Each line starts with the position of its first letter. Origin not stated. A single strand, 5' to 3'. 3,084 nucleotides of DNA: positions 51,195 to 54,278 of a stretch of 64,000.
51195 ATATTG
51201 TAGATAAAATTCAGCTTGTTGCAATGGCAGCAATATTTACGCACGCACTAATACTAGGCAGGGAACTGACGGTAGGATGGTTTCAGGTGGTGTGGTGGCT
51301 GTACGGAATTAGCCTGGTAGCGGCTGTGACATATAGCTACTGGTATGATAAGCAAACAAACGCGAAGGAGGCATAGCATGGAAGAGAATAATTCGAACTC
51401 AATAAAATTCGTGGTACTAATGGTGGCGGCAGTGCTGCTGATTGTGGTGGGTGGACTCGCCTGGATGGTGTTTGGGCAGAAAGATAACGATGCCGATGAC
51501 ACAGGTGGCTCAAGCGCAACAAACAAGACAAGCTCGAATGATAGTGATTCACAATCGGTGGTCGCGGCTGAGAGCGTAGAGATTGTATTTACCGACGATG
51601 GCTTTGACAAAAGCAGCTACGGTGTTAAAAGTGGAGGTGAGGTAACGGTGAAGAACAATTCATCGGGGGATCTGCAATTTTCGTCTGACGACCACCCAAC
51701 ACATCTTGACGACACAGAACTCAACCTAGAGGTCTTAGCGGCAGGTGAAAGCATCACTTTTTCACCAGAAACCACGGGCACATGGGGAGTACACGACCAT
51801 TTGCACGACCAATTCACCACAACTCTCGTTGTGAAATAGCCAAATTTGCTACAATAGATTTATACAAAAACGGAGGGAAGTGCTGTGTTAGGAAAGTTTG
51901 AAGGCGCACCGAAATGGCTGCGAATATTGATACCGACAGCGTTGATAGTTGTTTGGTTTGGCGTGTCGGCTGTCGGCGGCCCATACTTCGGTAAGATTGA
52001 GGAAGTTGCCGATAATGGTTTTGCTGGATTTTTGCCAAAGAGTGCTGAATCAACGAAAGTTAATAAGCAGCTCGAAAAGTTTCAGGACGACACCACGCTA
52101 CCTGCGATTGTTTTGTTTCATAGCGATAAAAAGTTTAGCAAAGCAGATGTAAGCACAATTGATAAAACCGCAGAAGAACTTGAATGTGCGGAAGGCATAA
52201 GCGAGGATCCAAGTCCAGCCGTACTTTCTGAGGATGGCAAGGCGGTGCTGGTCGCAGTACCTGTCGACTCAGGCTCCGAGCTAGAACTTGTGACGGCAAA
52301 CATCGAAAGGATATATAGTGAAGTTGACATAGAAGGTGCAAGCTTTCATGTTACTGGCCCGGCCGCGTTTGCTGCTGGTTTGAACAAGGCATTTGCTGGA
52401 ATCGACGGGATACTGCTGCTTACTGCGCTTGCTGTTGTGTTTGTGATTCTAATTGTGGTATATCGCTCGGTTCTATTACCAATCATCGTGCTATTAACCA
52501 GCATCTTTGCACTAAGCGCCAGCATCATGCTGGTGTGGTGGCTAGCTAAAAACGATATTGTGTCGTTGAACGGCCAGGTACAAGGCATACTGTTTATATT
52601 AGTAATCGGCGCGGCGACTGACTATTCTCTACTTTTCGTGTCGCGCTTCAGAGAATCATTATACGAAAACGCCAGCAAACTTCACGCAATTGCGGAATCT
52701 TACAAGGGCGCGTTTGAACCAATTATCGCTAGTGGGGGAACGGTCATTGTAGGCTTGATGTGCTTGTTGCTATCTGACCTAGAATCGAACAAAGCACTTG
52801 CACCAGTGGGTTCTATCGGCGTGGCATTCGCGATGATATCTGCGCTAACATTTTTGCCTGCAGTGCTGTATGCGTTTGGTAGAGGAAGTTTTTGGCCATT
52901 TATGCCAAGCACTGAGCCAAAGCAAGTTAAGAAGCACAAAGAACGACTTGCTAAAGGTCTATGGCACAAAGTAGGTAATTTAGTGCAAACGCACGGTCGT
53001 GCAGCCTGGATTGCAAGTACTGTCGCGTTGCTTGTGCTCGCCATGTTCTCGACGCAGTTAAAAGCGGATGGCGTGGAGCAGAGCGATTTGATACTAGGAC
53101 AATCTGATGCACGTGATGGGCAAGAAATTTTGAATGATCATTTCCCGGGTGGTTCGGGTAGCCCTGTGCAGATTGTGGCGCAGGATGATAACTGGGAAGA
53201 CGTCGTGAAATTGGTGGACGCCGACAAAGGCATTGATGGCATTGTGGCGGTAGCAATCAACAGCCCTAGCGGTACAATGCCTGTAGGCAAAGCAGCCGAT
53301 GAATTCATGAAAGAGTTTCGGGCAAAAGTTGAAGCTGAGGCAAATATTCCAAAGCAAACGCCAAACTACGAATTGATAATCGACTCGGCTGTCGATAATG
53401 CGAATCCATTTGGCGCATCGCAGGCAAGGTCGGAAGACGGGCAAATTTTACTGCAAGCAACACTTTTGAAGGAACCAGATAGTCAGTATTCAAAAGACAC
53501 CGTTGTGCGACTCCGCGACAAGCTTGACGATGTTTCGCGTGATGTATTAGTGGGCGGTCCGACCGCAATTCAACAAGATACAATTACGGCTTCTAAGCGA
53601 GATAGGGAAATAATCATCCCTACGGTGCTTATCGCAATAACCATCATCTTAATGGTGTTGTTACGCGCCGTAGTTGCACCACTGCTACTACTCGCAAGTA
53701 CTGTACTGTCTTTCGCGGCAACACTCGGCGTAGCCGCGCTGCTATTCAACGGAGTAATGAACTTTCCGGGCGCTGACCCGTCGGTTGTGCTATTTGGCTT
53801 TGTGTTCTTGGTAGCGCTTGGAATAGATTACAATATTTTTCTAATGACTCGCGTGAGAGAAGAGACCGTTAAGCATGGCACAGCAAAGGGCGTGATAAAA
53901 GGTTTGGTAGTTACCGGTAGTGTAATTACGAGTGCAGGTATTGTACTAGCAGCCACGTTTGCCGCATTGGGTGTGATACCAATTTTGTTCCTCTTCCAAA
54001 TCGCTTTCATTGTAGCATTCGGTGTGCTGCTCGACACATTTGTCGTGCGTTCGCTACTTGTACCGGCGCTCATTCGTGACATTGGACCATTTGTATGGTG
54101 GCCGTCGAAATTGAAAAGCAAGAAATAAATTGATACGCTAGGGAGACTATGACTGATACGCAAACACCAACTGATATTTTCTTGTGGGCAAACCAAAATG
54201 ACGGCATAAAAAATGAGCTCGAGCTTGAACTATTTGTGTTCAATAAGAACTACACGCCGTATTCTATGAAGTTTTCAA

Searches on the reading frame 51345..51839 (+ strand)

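Call 3: search_protein_families(library=pfam, proteins=[window:51345-51839:+], max_evalue=0.1)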
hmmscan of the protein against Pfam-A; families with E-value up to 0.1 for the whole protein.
window:51345-51839:+ (164 aa): 6 families
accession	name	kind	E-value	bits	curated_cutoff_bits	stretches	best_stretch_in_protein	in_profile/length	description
PF13473.12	Cupredoxin_1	-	1.8e-05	25.2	27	1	73-163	18-104/104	Cupredoxin-like domain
PF16392.11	DUF5001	-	0.011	16.2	23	1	89-124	5-40/86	Ig-like domain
PF07790.16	Pilin_N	-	0.024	15.9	25.2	1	23-84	9-58/78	Archaeal Type IV pilin, N-terminal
PF12019.13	GspH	-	0.051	14.5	21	1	39-108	33-97/108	Type II transport protein GspH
PF16118.10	DUF4834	-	0.054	14.9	27.8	0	20-72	7-60/99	Domain of unknown function (DUF4834)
PF20753.2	DUF6558_C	-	0.06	14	24.4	0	98-143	33-73/119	Phage tail C-terminal domain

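Call 4: search_protein_families(library=padloc, proteins=[window:51345-51839:+], max_evalue=0.1)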
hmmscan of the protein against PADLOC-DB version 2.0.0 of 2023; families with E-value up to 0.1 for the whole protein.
window:51345-51839:+ (164 aa): 0 families

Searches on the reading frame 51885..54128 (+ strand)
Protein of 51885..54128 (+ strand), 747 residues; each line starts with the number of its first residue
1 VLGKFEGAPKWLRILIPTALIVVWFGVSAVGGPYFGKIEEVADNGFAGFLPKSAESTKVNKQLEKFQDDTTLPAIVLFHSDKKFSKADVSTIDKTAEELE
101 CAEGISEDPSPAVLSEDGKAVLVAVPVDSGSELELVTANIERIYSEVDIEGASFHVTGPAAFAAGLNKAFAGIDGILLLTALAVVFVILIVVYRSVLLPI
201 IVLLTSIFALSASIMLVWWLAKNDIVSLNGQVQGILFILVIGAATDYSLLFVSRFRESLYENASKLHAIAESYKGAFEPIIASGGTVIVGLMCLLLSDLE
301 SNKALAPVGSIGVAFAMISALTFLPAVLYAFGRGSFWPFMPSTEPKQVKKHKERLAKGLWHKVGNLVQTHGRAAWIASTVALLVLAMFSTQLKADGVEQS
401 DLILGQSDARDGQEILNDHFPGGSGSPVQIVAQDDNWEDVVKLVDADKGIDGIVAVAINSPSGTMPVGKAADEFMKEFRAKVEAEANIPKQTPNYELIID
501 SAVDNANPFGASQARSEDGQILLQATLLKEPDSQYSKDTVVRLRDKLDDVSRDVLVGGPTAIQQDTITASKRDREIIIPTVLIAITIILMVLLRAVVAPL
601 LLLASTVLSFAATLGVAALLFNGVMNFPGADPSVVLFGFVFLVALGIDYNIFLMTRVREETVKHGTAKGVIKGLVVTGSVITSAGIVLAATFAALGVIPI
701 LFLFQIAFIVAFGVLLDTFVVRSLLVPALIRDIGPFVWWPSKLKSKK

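Call 3: search_protein_families(library=pfam, proteins=[window:51885-54128:+], max_evalue=0.1)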
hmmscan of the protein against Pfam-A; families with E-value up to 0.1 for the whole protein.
window:51885-54128:+ (747 aa): 2 families
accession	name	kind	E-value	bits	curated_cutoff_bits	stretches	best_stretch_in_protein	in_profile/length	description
PF03176.21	MMPL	-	5.6e-111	371.1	20.5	2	49-369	2-328/333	MMPL family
PF00873.25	ACR_tran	-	5.6e-08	31.4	28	1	122-327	815-1016/1021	AcrB/AcrD/AcrF family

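Call 4: search_protein_families(library=padloc, proteins=[window:51885-54128:+], max_evalue=0.1)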
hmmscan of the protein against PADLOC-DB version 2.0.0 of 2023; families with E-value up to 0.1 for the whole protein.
window:51885-54128:+ (747 aa): 0 families
